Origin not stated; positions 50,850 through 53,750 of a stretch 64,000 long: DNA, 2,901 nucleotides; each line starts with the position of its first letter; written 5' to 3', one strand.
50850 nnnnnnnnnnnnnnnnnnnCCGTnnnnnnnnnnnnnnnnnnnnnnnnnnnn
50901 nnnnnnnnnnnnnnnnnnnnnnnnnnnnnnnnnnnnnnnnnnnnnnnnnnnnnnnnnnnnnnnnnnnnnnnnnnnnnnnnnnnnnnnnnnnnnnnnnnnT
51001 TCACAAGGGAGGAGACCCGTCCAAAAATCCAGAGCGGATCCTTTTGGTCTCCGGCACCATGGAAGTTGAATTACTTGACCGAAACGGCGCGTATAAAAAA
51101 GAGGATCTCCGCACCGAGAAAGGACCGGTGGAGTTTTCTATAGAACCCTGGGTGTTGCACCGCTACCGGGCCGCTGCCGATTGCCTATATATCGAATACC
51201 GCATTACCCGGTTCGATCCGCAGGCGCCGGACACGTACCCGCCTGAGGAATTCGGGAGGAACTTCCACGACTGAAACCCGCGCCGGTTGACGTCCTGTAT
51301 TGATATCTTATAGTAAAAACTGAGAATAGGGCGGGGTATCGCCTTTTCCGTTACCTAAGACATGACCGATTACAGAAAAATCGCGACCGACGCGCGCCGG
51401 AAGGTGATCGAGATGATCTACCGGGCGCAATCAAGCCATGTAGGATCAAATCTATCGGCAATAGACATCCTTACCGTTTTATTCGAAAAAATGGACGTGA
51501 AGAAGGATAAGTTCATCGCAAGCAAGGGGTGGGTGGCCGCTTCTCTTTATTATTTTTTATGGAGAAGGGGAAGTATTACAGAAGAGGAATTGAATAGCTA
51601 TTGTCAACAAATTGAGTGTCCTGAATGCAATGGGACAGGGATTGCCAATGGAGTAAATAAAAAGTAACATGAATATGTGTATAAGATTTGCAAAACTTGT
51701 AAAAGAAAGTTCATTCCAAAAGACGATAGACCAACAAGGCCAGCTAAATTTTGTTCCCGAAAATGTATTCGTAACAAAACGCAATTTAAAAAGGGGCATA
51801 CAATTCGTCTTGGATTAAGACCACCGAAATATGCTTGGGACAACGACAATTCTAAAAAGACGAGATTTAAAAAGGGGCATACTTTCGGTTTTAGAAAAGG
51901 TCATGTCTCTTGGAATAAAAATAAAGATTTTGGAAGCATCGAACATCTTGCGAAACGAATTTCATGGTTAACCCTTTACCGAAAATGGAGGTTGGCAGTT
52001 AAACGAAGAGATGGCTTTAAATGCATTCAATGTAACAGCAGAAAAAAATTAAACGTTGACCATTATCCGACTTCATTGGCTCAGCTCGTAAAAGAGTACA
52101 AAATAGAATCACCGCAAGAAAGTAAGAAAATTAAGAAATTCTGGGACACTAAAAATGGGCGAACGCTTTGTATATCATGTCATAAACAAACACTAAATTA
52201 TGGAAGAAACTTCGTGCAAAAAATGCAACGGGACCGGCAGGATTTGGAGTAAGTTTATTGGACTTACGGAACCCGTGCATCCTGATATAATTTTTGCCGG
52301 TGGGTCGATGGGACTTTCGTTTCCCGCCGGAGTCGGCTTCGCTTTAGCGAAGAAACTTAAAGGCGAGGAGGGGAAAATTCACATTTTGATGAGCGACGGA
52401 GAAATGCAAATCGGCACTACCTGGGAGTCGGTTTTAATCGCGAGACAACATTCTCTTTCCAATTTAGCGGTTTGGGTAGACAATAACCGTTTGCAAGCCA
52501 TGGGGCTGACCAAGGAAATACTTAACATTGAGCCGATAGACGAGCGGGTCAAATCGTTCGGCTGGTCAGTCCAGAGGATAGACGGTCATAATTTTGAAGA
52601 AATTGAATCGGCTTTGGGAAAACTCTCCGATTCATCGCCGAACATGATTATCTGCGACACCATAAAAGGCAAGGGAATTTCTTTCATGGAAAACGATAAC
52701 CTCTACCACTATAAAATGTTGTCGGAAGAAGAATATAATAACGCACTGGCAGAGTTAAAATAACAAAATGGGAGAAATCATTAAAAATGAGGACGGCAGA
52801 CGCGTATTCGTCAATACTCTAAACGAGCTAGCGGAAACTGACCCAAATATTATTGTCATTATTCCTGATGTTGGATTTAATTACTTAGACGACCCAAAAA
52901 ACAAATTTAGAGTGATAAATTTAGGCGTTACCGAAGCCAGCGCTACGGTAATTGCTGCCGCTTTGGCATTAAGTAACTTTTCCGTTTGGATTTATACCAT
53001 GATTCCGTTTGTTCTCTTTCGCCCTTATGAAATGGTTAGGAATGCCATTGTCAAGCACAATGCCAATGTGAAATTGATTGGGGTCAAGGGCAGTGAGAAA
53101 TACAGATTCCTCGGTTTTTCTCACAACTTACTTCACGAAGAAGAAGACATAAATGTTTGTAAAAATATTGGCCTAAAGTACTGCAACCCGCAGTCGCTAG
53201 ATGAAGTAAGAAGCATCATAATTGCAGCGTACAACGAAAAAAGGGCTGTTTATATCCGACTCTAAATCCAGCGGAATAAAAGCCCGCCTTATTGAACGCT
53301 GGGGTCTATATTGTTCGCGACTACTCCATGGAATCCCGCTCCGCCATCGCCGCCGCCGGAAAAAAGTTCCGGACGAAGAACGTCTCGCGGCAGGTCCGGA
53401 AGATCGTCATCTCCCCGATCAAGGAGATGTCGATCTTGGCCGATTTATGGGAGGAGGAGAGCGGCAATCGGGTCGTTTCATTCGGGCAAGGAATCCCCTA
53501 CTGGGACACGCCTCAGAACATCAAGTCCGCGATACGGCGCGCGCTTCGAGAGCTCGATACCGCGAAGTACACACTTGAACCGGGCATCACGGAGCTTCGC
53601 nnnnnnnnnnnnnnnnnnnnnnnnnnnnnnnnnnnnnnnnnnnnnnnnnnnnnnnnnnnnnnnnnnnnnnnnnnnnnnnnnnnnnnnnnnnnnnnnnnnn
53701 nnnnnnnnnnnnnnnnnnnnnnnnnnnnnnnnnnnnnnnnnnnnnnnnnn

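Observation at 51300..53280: Transketolase N-terminal-subunit gene split by an HNH homing-endonuclease ORF inside a low-GC block, with a duplicated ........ motif at both junctions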

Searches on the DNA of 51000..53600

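Call 6: search_rna_families(source=window, start=51000, end=53600, threshold=evalue, max_evalue=10)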
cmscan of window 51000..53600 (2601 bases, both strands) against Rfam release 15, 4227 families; matches with E-value up to 10: 6.
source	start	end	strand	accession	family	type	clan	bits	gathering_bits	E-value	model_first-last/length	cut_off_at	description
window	53361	53477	-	RF02344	ar14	Gene; sRNA;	-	15.9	58.8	5.8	1-123/123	no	Alphaproteobacterial ar14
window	53119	53255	+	RF01446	S_pombe_snR95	Gene; snRNA; snoRNA; HACA-box;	-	15.1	60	8.5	1-222/222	no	small nucleolar RNA snR95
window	52925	53043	-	RF02132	HOXB13-AS1_1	Gene; lncRNA;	-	14.7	60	4.9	1-136/136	no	HOXB13 antisense RNA 1 conserved region 1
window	53359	53460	-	RF02837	anti-hemB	Gene; sRNA;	-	13.9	49.5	7.2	1-81/81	no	Burkholderia RNA 7 (anti-hemB)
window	51480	51615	+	RF01881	Xist_exon4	Gene; lncRNA;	-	13.3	100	9.4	1-126/126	no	X-chromosome inactivation gene exon 4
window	53423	53446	+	RF01119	sR32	Gene; snRNA; snoRNA; CD-box;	-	11.3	40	9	1-57/57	no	Small nucleolar RNA sR32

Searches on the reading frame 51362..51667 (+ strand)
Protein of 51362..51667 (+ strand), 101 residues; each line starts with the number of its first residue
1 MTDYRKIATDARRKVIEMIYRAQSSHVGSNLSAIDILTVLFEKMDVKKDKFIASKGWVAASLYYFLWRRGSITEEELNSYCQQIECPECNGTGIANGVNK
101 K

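Call 4: search_protein_families(library=pfam, proteins=[window:51362-51667:+], max_evalue=0.01)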
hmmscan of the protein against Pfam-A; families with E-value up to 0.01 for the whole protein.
window:51362-51667:+ (101 aa): 2 families
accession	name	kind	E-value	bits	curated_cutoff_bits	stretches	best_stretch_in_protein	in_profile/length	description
PF00456.26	Transketolase_N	-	0.00014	21.5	22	1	7-82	5-90/334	Transketolase, thiamine diphosphate binding domain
PF13292.11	DXP_synthase_N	-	0.001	18.9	21.2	1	4-53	18-66/274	1-deoxy-D-xylulose-5-phosphate synthase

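Call 5: search_protein_families(library=phrogs, proteins=[window:51362-51667:+], max_evalue=0.01)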
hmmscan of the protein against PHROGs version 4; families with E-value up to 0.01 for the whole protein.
window:51362-51667:+ (101 aa): 1 family
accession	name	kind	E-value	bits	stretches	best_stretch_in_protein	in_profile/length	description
phrog_6060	-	transcription regulation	0.0017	19.2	1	78-95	32-49/61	anti-termination protein Q-like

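Call 49: find_homologous_proteins(query=window:51362-51667:+, max_evalue=0.00001)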
Query window:51362-51667:+ (101 aa): 24 proteins with E <= 0.00001 among 25 candidates.
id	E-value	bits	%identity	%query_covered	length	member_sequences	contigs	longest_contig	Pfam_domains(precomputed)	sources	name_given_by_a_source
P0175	4.9e-61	221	100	100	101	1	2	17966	-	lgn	-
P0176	5.2e-49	182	76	99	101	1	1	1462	PF00456.27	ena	-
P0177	8.0e-43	163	72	96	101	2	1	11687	-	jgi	jgi:transketolase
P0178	1.6e-42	162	73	94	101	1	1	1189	-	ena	-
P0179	1.1e-41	159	72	94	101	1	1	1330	-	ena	-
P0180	2.1e-41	158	71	93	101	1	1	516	-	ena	-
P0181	2.6e-40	155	67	96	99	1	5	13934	-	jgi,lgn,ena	-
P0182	3.0e-40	154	72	93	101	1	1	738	-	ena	-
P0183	3.0e-40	154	72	91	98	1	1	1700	-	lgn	-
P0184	4.2e-40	154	67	93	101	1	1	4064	-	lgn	-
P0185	7.8e-40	153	69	94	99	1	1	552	-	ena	-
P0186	1.4e-39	152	72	93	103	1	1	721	-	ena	-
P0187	5.7e-39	150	67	95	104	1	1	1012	-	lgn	-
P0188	8.0e-38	147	69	90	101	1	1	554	-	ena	-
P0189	3.1e-34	135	63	99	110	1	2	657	PF00456.27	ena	-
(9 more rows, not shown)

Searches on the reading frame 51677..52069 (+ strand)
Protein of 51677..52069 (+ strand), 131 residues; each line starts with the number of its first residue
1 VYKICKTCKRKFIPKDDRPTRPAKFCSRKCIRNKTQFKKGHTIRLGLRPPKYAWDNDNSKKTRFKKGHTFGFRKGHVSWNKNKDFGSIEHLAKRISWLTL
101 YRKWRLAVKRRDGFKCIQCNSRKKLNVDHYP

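Call 30: find_related_loci(query=A2, collection=metagenome_contigs, flank=3000)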
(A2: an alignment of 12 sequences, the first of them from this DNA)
Query A2 (131 aa) in metagenome_contigs; peptide patterns used: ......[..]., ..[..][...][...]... (x = any residue, [..] = any of these).
562 stretches matched a pattern; 20 encode a relative of the query (tblastn E <= 1e-3); 20 distinct loci.
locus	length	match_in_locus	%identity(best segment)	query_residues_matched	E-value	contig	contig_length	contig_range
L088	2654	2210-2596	66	1-131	5e-60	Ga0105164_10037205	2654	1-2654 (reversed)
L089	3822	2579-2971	64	1-131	6e-58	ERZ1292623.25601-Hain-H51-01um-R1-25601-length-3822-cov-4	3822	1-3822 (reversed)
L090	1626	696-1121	54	1-131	5e-46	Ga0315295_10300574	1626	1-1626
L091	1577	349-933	53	1-131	1e-44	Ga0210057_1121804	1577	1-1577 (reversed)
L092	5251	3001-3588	53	1-131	8e-44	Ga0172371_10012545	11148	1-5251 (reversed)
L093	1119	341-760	54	3-131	1e-44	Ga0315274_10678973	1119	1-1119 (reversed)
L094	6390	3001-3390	52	1-131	5e-41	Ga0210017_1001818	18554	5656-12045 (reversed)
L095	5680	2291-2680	52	1-131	5e-41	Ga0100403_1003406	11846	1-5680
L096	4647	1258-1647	52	1-131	5e-41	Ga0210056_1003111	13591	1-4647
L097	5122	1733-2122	52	1-131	5e-41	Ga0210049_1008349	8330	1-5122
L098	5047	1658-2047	52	1-131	5e-41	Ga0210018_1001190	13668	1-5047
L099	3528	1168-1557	52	1-131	5e-41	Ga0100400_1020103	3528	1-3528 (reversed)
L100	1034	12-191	67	72-131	7e-25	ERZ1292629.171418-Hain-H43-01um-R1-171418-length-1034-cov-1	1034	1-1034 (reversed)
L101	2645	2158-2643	41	1-98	3e-19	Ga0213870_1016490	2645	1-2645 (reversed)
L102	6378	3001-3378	31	3-129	4e-11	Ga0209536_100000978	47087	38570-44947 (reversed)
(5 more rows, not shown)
